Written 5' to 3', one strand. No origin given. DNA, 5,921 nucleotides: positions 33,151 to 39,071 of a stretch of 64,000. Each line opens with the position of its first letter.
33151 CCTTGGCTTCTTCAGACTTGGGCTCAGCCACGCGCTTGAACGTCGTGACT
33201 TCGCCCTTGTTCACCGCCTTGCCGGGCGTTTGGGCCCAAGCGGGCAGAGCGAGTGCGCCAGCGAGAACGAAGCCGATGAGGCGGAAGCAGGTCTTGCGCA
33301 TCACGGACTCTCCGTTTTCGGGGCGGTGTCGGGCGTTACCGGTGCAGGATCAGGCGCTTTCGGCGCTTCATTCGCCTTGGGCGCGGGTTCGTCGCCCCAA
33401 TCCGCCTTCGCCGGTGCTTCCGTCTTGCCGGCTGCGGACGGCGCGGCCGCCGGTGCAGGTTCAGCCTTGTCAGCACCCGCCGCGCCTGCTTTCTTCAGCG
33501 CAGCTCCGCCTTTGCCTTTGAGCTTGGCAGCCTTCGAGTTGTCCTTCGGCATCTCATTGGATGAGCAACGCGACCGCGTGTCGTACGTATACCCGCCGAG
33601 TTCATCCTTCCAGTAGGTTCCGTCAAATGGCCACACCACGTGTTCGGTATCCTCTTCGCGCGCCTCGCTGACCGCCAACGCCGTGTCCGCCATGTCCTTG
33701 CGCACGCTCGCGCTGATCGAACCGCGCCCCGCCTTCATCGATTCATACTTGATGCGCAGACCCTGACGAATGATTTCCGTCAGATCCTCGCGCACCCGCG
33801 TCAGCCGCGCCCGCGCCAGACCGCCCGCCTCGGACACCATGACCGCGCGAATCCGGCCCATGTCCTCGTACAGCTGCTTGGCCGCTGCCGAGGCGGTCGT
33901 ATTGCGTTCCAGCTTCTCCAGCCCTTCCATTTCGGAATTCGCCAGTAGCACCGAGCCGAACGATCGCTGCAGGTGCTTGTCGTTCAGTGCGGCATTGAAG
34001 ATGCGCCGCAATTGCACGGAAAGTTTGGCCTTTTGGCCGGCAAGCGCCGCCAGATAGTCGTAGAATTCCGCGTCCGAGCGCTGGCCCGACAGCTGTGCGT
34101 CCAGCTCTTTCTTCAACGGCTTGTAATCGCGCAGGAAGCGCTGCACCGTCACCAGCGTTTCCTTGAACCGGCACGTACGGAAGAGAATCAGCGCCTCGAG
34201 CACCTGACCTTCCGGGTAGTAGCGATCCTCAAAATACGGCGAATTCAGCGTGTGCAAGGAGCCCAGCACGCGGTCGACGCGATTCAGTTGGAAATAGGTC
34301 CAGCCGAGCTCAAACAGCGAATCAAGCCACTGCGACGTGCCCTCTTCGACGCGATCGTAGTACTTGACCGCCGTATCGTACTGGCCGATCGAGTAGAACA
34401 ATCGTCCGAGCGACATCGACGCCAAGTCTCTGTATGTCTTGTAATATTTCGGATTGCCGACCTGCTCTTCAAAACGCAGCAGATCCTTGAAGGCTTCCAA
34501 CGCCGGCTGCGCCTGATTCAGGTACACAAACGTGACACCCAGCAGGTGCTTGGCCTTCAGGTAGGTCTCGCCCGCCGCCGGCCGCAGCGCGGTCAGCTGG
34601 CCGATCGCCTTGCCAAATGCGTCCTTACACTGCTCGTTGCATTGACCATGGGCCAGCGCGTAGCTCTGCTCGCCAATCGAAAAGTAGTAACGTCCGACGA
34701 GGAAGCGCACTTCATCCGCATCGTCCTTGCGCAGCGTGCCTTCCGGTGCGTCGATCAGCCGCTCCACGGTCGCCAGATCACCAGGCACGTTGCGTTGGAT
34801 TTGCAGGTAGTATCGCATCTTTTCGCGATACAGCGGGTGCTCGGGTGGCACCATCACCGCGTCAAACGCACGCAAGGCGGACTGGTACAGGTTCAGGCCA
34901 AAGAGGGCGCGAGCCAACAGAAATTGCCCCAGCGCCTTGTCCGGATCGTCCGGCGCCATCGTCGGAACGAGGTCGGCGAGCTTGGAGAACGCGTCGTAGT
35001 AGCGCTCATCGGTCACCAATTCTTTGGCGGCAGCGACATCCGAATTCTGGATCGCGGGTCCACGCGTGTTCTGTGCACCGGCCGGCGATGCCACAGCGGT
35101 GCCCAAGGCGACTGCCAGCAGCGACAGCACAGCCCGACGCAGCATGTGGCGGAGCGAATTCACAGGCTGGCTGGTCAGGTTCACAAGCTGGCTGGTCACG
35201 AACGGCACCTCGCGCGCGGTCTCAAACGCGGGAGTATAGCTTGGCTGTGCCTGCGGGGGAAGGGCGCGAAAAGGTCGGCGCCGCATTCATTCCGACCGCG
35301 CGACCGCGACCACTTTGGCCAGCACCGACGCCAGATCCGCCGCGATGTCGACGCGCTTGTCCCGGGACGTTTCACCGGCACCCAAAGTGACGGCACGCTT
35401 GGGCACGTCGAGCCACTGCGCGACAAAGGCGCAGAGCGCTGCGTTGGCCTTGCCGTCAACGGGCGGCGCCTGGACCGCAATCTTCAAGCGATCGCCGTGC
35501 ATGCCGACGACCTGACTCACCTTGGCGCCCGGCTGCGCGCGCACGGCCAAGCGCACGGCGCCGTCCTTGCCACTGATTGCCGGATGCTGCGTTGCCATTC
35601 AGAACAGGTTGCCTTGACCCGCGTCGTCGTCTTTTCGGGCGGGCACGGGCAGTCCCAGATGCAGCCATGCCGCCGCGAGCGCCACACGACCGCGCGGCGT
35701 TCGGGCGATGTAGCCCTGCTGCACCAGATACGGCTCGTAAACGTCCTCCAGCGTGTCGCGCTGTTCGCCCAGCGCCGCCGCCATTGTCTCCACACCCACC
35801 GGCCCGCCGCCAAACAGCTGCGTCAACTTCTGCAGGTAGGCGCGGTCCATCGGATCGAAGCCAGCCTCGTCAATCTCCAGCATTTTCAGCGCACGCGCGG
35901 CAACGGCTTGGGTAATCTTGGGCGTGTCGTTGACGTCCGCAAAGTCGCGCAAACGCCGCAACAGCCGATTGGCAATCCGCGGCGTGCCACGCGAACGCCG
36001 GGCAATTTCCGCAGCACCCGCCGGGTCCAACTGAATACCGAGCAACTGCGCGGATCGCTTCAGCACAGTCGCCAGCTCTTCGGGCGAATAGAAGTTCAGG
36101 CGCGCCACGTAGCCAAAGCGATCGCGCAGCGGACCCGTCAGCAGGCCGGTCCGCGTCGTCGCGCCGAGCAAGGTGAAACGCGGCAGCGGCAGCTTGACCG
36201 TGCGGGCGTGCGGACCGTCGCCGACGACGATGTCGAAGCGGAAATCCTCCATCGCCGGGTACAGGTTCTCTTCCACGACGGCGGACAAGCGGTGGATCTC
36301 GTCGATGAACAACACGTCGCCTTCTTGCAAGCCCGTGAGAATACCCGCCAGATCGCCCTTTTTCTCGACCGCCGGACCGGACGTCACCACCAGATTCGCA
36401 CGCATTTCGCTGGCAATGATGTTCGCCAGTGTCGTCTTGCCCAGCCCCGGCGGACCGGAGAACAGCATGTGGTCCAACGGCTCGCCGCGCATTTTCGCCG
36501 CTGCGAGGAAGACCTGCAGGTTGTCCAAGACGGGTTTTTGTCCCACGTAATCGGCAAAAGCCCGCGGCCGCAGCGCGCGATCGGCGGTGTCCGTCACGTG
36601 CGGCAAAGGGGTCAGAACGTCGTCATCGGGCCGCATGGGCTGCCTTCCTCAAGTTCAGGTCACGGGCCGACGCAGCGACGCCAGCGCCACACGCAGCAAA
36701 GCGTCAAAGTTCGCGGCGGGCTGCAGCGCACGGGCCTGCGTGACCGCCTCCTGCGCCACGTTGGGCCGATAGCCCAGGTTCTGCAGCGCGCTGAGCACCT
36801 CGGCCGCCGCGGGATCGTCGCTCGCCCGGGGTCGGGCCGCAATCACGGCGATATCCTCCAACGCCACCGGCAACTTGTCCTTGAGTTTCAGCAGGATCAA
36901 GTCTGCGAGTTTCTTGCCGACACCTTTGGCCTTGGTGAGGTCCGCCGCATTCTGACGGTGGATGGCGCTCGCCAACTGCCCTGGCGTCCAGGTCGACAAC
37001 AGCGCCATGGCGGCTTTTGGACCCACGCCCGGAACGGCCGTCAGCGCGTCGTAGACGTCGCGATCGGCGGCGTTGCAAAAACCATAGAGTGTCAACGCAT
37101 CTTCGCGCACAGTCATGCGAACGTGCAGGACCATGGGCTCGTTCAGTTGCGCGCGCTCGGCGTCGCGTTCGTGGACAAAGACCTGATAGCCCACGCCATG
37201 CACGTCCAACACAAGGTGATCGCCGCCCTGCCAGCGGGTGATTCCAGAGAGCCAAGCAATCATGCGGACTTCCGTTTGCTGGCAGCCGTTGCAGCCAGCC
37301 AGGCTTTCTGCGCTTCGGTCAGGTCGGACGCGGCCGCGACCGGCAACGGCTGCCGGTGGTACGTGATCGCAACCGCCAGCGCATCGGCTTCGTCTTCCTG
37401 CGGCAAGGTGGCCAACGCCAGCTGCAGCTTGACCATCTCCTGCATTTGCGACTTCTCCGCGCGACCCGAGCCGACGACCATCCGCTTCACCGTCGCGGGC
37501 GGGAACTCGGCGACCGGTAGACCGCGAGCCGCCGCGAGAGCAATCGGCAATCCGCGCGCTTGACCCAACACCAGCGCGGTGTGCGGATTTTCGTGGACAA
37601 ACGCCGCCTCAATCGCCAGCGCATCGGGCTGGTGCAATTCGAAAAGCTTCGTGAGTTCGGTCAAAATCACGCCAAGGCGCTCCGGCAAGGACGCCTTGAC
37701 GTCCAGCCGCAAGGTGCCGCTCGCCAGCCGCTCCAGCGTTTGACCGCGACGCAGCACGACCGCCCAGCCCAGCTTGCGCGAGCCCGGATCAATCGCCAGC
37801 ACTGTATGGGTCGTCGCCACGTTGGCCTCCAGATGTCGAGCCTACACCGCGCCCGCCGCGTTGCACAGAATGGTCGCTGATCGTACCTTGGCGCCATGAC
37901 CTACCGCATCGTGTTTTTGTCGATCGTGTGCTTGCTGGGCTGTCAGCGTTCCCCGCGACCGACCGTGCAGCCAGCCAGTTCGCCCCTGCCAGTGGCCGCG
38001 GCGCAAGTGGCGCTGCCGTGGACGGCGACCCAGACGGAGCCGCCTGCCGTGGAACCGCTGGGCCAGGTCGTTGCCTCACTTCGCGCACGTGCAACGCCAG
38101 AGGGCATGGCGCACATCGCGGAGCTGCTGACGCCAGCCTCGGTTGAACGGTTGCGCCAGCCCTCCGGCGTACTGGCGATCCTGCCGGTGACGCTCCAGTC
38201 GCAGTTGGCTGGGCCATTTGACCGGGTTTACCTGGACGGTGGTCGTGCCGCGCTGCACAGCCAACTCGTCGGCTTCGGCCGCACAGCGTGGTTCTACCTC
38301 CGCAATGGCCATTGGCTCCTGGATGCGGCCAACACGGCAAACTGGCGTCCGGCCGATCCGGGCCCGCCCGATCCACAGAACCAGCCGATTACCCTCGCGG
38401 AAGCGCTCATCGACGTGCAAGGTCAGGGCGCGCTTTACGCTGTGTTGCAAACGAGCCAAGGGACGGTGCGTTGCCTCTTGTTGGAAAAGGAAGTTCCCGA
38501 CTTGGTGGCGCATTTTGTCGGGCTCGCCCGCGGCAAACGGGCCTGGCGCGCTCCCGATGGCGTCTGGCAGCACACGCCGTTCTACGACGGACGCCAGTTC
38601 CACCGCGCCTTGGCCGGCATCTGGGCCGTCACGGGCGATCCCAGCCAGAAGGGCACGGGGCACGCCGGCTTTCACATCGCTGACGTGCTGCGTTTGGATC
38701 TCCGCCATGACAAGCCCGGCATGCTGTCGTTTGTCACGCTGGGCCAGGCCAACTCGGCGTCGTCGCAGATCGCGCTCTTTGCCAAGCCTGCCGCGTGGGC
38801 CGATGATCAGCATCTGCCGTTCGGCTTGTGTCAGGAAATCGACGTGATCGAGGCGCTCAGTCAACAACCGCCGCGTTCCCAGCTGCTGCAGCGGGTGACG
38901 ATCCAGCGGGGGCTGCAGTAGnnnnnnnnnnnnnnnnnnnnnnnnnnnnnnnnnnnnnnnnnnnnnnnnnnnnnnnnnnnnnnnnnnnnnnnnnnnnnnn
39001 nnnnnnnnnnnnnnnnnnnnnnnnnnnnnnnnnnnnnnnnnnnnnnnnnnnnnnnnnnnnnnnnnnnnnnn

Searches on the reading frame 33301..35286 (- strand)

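Call 3: search_protein_families(library=pfam, proteins=[window:33301-35286:-], max_evalue=0.01)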
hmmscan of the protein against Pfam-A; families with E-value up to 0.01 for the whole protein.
window:33301-35286:- (661 aa): 10 families
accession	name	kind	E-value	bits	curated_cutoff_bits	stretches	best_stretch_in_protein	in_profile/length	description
PF07719.23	TPR_2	-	4.4e-07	30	27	0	292-313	6-27/34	Tetratricopeptide repeat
PF13424.12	TPR_12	-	4e-06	27.4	30.1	0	292-335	8-59/77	Tetratricopeptide repeat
PF13432.12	TPR_16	-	4.8e-06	27.3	32.7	0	293-338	3-48/65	Tetratricopeptide repeat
PF00515.34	TPR_1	-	5.1e-06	26.5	27.8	0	292-313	6-27/34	Tetratricopeptide repeat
PF13174.12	TPR_6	-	1.3e-05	26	26.3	0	293-313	6-26/33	Tetratricopeptide repeat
PF12895.13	ANAPC3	-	0.00013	22.7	27.2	0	301-347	3-49/82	Anaphase-promoting complex, cyclosome, subunit 3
PF13181.12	TPR_8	-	0.00017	21.9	25.7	0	292-313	6-27/34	Tetratricopeptide repeat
PF13176.12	TPR_7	-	0.001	19.4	27.9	0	292-312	4-24/36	Tetratricopeptide repeat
PF14559.12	TPR_19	-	0.0072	17.1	25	0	301-345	5-49/68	Tetratricopeptide repeat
PF13428.12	TPR_14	-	0.0084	17.2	23.5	0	291-313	5-27/44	Tetratricopeptide repeat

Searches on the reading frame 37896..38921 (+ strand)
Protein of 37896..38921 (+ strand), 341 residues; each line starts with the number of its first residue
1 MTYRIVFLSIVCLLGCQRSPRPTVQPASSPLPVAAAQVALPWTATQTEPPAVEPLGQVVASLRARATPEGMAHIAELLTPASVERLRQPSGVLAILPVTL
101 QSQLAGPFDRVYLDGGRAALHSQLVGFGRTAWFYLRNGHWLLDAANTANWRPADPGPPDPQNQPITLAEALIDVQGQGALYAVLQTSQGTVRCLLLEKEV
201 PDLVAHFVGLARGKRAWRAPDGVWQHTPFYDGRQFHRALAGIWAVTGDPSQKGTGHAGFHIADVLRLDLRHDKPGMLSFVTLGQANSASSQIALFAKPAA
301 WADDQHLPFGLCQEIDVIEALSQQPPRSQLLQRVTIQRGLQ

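Call 3: search_protein_families(library=pfam, proteins=[window:37896-38921:+], max_evalue=0.01)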
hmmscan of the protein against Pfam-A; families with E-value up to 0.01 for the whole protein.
window:37896-38921:+ (341 aa): 1 family
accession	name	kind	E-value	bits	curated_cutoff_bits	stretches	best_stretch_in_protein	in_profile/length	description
PF00160.26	Pro_isomerase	-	7.9e-16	59.1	21.7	1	183-337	3-155/159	Cyclophilin type peptidyl-prolyl cis-trans isomerase/CLD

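Call 4: search_protein_families(library=ncbifam, proteins=[window:37896-38921:+], max_evalue=0.01)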
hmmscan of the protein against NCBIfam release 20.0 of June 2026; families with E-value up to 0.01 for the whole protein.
window:37896-38921:+ (341 aa): 0 families
